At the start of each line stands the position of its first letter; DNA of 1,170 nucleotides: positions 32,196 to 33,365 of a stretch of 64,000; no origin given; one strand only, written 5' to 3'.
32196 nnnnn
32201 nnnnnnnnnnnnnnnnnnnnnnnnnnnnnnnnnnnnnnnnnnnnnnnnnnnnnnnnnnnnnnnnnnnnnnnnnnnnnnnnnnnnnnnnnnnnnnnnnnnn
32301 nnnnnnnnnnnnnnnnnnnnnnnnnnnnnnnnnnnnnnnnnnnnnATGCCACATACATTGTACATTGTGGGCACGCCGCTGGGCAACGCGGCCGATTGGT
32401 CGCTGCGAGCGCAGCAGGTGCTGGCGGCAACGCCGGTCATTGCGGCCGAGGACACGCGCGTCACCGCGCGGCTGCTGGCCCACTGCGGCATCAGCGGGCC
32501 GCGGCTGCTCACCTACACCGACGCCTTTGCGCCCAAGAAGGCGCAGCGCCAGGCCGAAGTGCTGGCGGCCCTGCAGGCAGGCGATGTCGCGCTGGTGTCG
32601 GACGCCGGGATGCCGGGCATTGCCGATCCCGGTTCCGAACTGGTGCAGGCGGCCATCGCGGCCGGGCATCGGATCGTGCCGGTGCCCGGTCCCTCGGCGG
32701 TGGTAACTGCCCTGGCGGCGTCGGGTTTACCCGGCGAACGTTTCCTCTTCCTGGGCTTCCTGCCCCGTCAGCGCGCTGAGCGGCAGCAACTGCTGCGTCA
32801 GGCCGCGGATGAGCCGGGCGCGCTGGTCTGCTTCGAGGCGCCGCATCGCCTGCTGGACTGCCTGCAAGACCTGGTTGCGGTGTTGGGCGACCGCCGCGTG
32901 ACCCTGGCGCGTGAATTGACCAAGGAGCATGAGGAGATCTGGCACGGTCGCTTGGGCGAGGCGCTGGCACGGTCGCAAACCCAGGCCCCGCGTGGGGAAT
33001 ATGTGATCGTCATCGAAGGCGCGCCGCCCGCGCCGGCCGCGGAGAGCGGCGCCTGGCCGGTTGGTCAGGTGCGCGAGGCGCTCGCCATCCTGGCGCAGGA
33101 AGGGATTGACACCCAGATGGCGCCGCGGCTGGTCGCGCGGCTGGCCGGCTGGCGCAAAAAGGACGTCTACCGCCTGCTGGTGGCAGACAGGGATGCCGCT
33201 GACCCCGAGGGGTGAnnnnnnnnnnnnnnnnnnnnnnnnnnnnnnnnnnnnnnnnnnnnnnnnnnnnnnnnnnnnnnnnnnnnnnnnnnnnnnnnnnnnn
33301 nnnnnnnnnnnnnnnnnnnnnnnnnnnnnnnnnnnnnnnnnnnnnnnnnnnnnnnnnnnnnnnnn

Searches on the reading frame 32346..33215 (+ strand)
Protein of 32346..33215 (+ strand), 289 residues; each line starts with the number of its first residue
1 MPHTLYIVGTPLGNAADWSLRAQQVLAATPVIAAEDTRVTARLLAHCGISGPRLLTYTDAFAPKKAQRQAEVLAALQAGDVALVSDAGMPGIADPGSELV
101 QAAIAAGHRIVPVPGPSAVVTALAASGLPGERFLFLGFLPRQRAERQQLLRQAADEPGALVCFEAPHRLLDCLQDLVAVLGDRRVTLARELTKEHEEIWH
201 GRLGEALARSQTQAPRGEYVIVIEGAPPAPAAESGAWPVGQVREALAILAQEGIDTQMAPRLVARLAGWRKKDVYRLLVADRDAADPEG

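Call 8: search_protein_families(library=pfam, proteins=[window:32346-33215:+])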
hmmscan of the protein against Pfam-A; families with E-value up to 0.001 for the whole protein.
window:32346-33215:+ (289 aa): 1 family
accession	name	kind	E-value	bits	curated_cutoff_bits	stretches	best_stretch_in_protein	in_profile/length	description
PF00590.25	TP_methylase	-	5.7e-32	111.8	27.8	1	4-206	1-211/212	Tetrapyrrole (Corrin/Porphyrin) Methylases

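Call 44: search_protein_families(library=ncbifam, proteins=[window:32346-33215:+], max_evalue=0.01)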
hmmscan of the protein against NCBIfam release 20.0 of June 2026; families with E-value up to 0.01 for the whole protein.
window:32346-33215:+ (289 aa): 4 families
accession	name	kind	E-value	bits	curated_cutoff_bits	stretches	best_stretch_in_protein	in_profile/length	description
TIGR00096.1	TIGR00096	equivalog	7.5e-70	235.5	167.9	1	5-278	2-271/275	16S rRNA (cytidine(1402)-2'-O)-methyltransferase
NF011570.0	PRK14994.1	equivalog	1.7e-60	204.7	502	1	4-280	13-283/287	16S rRNA (cytidine(1402)-2'-O)-methyltransferase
TIGR02467.1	CbiE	equivalog_domain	0.0013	18.2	92.9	1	100-210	85-195/204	precorrin-6y C5,15-methyltransferase (decarboxylating) subunit CbiE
TIGR01465.1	cobM_cbiF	equivalog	0.0059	15.9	259.65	0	6-125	2-117/247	precorrin-4 C(11)-methyltransferase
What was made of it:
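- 32346..33215 (+): rsmI (16S rRNA C1402 2'-O-methyltransferase), 11 nt after the 433-aa gene and probably in the same operon. calls 8, 44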
